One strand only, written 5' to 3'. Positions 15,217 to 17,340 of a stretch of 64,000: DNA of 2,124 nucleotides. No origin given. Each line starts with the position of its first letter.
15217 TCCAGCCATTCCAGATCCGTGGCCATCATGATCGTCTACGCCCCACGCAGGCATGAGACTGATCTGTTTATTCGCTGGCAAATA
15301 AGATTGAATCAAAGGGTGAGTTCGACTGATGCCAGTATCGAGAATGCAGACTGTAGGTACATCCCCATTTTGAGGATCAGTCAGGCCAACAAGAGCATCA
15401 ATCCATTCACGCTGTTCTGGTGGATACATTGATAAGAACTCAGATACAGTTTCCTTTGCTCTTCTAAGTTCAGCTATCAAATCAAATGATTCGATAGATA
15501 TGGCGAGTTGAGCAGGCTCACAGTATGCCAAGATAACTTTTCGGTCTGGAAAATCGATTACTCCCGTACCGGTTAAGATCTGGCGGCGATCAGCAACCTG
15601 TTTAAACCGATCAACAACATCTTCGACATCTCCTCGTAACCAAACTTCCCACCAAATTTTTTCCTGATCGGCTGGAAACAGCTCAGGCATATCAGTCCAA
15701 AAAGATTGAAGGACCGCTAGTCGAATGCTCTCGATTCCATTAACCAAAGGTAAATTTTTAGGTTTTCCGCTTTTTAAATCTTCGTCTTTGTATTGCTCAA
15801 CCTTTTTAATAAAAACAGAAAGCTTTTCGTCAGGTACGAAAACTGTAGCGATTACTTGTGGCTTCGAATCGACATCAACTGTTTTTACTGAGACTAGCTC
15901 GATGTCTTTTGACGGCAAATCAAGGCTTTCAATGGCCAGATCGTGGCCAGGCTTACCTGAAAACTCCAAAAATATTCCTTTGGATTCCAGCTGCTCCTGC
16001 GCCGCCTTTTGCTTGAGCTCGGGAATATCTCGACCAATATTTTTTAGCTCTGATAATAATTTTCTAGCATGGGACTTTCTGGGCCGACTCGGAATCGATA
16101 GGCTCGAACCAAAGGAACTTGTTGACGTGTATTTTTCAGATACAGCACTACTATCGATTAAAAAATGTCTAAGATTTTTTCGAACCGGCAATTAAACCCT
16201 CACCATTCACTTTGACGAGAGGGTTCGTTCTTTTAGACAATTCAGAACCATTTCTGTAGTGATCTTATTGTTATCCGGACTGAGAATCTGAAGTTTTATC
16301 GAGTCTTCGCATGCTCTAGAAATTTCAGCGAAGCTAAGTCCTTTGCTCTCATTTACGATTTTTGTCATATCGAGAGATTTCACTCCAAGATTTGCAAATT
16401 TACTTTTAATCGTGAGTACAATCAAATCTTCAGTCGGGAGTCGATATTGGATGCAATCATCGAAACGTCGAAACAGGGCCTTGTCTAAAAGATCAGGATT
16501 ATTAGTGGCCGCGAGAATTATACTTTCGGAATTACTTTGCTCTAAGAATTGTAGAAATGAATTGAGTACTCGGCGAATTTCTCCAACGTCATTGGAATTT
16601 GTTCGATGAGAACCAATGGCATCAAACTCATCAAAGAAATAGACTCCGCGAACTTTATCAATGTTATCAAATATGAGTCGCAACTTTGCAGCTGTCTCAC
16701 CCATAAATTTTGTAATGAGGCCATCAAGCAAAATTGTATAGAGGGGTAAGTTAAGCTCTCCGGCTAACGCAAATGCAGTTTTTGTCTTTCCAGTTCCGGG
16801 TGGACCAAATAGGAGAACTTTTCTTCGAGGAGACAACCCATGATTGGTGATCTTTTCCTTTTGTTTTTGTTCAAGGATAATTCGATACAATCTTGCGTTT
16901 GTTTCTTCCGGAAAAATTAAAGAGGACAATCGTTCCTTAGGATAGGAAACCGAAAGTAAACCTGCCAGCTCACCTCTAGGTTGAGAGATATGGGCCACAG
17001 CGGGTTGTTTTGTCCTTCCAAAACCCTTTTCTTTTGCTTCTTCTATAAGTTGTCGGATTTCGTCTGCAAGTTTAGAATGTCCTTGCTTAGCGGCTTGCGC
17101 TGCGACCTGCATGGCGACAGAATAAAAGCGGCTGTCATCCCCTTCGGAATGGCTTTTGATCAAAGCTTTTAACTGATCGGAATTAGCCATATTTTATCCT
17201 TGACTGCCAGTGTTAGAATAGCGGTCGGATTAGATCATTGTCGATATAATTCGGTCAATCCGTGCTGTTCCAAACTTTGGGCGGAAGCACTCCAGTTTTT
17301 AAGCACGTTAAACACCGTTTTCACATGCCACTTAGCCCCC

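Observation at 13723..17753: AAA+ ATPase plus S8 subtilase two-gene cassette (IetAS-like candidate defence module) preceded by an HTH/recombinase-domain gene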

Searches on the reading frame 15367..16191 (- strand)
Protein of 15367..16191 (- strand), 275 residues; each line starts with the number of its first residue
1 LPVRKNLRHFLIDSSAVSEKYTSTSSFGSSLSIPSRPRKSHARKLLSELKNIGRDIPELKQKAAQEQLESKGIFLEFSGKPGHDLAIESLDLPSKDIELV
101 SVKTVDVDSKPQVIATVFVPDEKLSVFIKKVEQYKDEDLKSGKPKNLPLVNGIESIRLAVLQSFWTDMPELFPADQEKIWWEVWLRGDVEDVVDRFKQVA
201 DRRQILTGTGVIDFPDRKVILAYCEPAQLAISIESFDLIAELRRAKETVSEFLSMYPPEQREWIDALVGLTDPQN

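Call 84: predict_structure(alignment_id=A4)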
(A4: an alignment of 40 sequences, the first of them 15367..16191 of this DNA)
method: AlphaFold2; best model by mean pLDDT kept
length: 275 residues; sequences in the alignment: 40
mean_pLDDT: 86.3   pTM: 0.78
mean pLDDT of the five models: 86.3, 85.2, 84.8, 84.1, 73.4
residues with pLDDT >= 90: 181; 70-90: 50; 50-70: 32; < 50: 12
segments of 3 or more residues with pLDDT < 50: 1-3, 21-23
pLDDT, mean of each block of 10 residues (from residue 1): 53 57 51 89 98 94 85 96 92 95 94 96 97 98 95 97 93 93 92 93 92 93 94 86 78 75 75 49
secondary structure, 60 per line:
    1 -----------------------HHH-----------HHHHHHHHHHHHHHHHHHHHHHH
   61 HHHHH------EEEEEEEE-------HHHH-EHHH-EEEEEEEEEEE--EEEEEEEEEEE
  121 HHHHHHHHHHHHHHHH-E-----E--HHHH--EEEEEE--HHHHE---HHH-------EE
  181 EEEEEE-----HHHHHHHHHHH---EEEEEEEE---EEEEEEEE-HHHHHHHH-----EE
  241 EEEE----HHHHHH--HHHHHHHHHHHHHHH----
elements in order: H38-65 E72-79 H87-90 E97-107 E110-120 H121-136 H147-150 E153-158 H161-164 E179-186 H192-202 E206-213 E217-224 H226-233 E239-244 H249-254 H257-271

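Call 109: fold_search(model_id=the predicted structure, library=pdb)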
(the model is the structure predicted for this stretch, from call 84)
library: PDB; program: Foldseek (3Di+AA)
matches with E <= 10: 1411; with E <= 0.001: 5
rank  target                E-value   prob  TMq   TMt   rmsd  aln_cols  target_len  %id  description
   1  5is2                  2.1e-04  0.98  0.22  0.16  16.9       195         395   13  Crystal structure of Mycobacterium avium SerB2 at pH 6.6 (released 2016-04-27)
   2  2nyi_B                3.4e-04  0.97  0.21  0.30  16.2       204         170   12  Crystal Structure of an Unknown Protein from Galdieria sulphuraria (released 2006-12-12)
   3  5jjb                  4.1e-04  0.96  0.20  0.15  16.9       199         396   12  Crystal structure of Mycobacterium avium SerB2 mutant D343G (released 2016-05-18)
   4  2f1f_B                5.2e-04  0.98  0.23  0.34  10.5       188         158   13  Crystal structure of the regulatory subunit of acetohydroxyacid synthase isozyme III from E. coli (released 2006-01-24)
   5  5it4                  6.6e-04  0.95  0.22  0.16  16.9       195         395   13  Crystal structure of Mycobacterium avium SerB2 mutant D343N (released 2016-04-27)
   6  3c1m_C                1.0e-03  0.95  0.22  0.15  10.6       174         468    8  Cyrstal Structure of threonine-sensitive aspartokinase from Methanococcus jannaschii with MgAMP-PNP and L-aspartate (released 2008-03-25)
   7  2fgc                  1.0e-03  0.91  0.19  0.29  13.5       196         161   11  Crystal structure of Acetolactate synthase- small subunit from Thermotoga maritima (released 2006-02-07)
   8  2nyi_A                1.0e-03  0.91  0.20  0.28  15.3       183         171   15  Crystal Structure of an Unknown Protein from Galdieria sulphuraria (released 2006-12-12)
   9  2f1f_A                1.1e-03  0.97  0.23  0.34  10.7       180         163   13  Crystal structure of the regulatory subunit of acetohydroxyacid synthase isozyme III from E. coli (released 2006-01-24)
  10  2pc6_A                1.1e-03  0.97  0.22  0.33  10.5       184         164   14  Crystal structure of putative acetolactate synthase- small subunit from Nitrosomonas europaea (released 2007-04-10)
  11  5jlp                  1.1e-03  0.92  0.22  0.16  16.7       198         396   13  Crystal structure of Mycobacterium avium SerB2 in complex with serine at ACT domain (released 2017-05-03)
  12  5it0                  1.2e-03  0.91  0.21  0.16  16.9       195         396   12  Crystal structure of Mycobacterium avium SerB2 mutant D343N/D347N (released 2016-04-27)
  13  2pc6_D                1.4e-03  0.92  0.20  0.28  10.5       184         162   13  Crystal structure of putative acetolactate synthase- small subunit from Nitrosomonas europaea (released 2007-04-10)
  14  3p96                  1.8e-03  0.93  0.22  0.16  16.7       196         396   13  Crystal structure of Phosphoserine phosphatase SerB from Mycobacterium avium, native form (released 2010-11-10)
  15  3c1m_A                1.8e-03  0.90  0.21  0.14  10.6       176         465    6  Cyrstal Structure of threonine-sensitive aspartokinase from Methanococcus jannaschii with MgAMP-PNP and L-aspartate (released 2008-03-25)
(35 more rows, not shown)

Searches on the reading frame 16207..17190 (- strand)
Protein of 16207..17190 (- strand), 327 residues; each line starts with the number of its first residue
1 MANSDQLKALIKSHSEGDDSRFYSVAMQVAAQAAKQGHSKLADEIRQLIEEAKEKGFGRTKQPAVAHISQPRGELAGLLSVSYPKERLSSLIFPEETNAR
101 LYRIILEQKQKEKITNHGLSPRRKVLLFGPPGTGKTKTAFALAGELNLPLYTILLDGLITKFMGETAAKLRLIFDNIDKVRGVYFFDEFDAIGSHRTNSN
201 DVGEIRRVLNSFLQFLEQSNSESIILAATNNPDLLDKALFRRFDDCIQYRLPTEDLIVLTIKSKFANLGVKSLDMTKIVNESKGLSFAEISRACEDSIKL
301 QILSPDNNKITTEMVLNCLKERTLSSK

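Call 3: search_protein_families(library=padloc, proteins=[window:16207-17190:-], max_evalue=0.01)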
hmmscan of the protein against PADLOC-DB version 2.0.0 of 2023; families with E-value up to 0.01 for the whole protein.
window:16207-17190:- (327 aa): 10 families
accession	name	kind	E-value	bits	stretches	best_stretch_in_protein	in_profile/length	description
PDLC02196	IetA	-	1.2e-75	253.3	1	2-321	2-321/374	-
PDLC04232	IetA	-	1.5e-70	236.2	1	1-321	1-315/330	-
PDLC02195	IetA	-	1e-58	197.5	1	3-319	3-334/395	-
PDLC04231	IetA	-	6.3e-39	132.3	1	1-261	1-256/262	-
PDLC00914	TRIP13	-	9.3e-11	39.7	1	111-283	60-249/302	TRIP13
PDLC00915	TRIP13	-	3.8e-09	34.4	2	88-145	28-86/302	TRIP13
PDLC03838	DolB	-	4e-05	21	0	125-192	169-241/375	-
PDLC04140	mad8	-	5.2e-05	20.9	1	118-210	23-75/314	mads_8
PDLC03920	MkoA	-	0.0049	13.2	1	109-139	618-648/1112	-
PDLC03921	MkoA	-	0.0068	12.1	1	37-137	952-1057/1607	-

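Call 4: search_protein_families(library=pfam, proteins=[window:16207-17190:-], max_evalue=0.01)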
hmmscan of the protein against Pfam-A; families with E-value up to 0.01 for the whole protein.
window:16207-17190:- (327 aa): 6 families
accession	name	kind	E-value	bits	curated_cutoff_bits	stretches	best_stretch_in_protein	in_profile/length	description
PF00004.35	AAA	-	2.3e-29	102.9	21.2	1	125-248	1-128/131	ATPase family associated with various cellular activities (AAA)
PF20720.3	nSTAND3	-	1.8e-05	25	27.2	1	119-227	14-109/155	Novel STAND NTPase 3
PF07728.20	AAA_5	-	0.00038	20.9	22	1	125-156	2-34/139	AAA domain (dynein-related subfamily)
PF13086.12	AAA_11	-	0.0004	20.7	27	1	106-146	2-41/257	AAA domain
PF13401.12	AAA_22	-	0.0033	18.2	27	0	124-146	7-29/130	AAA domain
PF05496.18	RuvB_N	-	0.0035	17.6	27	1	123-152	34-63/159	Holliday junction DNA helicase RuvB P-loop domain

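Call 5: search_protein_families(library=ncbifam, proteins=[window:16207-17190:-], max_evalue=0.01)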
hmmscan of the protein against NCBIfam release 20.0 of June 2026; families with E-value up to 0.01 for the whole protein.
window:16207-17190:- (327 aa): 23 families
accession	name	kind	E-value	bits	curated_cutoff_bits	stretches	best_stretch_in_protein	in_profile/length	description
NF042959.1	IteA_antiphage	equivalog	3.5e-62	210.7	510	1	10-314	10-317/367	anti-phage ATPase IteA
NF003069.1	PRK03992.1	subfamily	8.7e-30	104.1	500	1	109-313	152-363/379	proteasome-activating nucleotidase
TIGR01242.2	TIGR01242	subfamily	1.1e-28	100.3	500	1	109-314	135-347/362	proteasome-activating nucleotidase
TIGR01241.2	FtsH_fam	equivalog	4.1e-28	98.5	600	1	109-296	182-377/598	ATP-dependent zinc metalloprotease FtsH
TIGR01243.1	CDC48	subfamily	2.1e-25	89.1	802.65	1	108-312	473-687/733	CDC48 family AAA ATPase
NF047747.1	PrtsmActNtasePan2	equivalog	2.4e-23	83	700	1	109-294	172-365/397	proteasome-activating nucleotidase Pan2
NF047748.1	PrtsmActNtasePan1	equivalog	1e-22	80.7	750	1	108-312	168-379/405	proteasome-activating nucleotidase Pan1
NF041006.2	cell_div_CdvC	equivalog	3.3e-20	72.3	650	1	40-291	59-312/370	cell division protein CdvC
NF008004.0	PRK10733.1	equivalog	2e-19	69.1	1008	1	122-253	185-323/644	ATP-dependent zinc metalloprotease FtsH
TIGR03689.1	pup_AAA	equivalog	3.3e-12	45.9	504.75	1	110-242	204-355/512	proteasome ATPase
TIGR03922.1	T7SS_EccA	equivalog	5.8e-08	31.8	466.65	1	123-239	313-438/557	type VII secretion AAA-ATPase EccA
NF003229.0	PRK04195.1-5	equivalog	6.7e-07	28.3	280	1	87-208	15-127/413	replication factor C large subunit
NF003227.0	PRK04195.1-2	equivalog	3.7e-05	22.7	502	1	116-193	36-114/487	replication factor C large subunit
NF003226.0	PRK04195.1-1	equivalog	7.1e-05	21.9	588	1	118-210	36-125/405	replication factor C large subunit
NF003231.0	PRK04195.2-1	equivalog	0.00051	18.9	442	1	115-147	36-68/517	replication factor C large subunit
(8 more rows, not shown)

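Call 44: search_solved_structures(query=window:16207-17190:-, max_evalue=1e-15, show_alignments=2)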
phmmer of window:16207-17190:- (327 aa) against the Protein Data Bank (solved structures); distinct sequences matched with E-value up to 1e-15: 211 (the best 60 are shown).
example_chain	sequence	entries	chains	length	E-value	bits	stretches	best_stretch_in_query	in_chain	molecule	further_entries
7wub_C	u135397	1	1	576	2.1e-48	168.5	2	109-310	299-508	Transitional endoplasmic reticulum ATPase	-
7wub_D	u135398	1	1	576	2.2e-48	168.5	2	109-310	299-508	Transitional endoplasmic reticulum ATPase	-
6mck_A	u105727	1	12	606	2.7e-48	168.2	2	109-310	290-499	Transitional endoplasmic reticulum ATPase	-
5c18_A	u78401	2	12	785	4.7e-48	167.4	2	109-313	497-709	Transitional endoplasmic reticulum ATPase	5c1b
7rlh_A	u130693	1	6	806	5.9e-48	167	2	109-310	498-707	Transitional endoplasmic reticulum ATPase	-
7rlb_A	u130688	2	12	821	6.1e-48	167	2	109-310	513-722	Transitional endoplasmic reticulum ATPase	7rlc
7rlj_A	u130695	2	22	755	6.2e-48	167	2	109-310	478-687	Transitional endoplasmic reticulum ATPase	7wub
7rlg_A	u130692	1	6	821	6.3e-48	166.9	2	109-310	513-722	Transitional endoplasmic reticulum ATPase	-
8yka_A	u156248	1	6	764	6.4e-48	166.9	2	109-310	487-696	Transitional endoplasmic reticulum ATPase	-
7y4w_A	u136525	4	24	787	7.1e-48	166.8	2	109-310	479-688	Transitional endoplasmic reticulum ATPase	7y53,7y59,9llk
7mdm_B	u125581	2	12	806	7.5e-48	166.7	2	109-310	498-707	Transitional endoplasmic reticulum ATPase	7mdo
7bp9_A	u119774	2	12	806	7.7e-48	166.7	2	109-310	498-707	Transitional endoplasmic reticulum ATPase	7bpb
7bp8_A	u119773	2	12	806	7.7e-48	166.7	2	109-310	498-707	Transitional endoplasmic reticulum ATPase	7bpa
10qq_A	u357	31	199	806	7.7e-48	166.7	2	109-310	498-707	Transitional endoplasmic reticulum ATPase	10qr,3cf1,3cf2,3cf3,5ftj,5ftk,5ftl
7l5w_A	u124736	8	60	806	7.7e-48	166.7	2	109-310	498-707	Transitional endoplasmic reticulum ATPase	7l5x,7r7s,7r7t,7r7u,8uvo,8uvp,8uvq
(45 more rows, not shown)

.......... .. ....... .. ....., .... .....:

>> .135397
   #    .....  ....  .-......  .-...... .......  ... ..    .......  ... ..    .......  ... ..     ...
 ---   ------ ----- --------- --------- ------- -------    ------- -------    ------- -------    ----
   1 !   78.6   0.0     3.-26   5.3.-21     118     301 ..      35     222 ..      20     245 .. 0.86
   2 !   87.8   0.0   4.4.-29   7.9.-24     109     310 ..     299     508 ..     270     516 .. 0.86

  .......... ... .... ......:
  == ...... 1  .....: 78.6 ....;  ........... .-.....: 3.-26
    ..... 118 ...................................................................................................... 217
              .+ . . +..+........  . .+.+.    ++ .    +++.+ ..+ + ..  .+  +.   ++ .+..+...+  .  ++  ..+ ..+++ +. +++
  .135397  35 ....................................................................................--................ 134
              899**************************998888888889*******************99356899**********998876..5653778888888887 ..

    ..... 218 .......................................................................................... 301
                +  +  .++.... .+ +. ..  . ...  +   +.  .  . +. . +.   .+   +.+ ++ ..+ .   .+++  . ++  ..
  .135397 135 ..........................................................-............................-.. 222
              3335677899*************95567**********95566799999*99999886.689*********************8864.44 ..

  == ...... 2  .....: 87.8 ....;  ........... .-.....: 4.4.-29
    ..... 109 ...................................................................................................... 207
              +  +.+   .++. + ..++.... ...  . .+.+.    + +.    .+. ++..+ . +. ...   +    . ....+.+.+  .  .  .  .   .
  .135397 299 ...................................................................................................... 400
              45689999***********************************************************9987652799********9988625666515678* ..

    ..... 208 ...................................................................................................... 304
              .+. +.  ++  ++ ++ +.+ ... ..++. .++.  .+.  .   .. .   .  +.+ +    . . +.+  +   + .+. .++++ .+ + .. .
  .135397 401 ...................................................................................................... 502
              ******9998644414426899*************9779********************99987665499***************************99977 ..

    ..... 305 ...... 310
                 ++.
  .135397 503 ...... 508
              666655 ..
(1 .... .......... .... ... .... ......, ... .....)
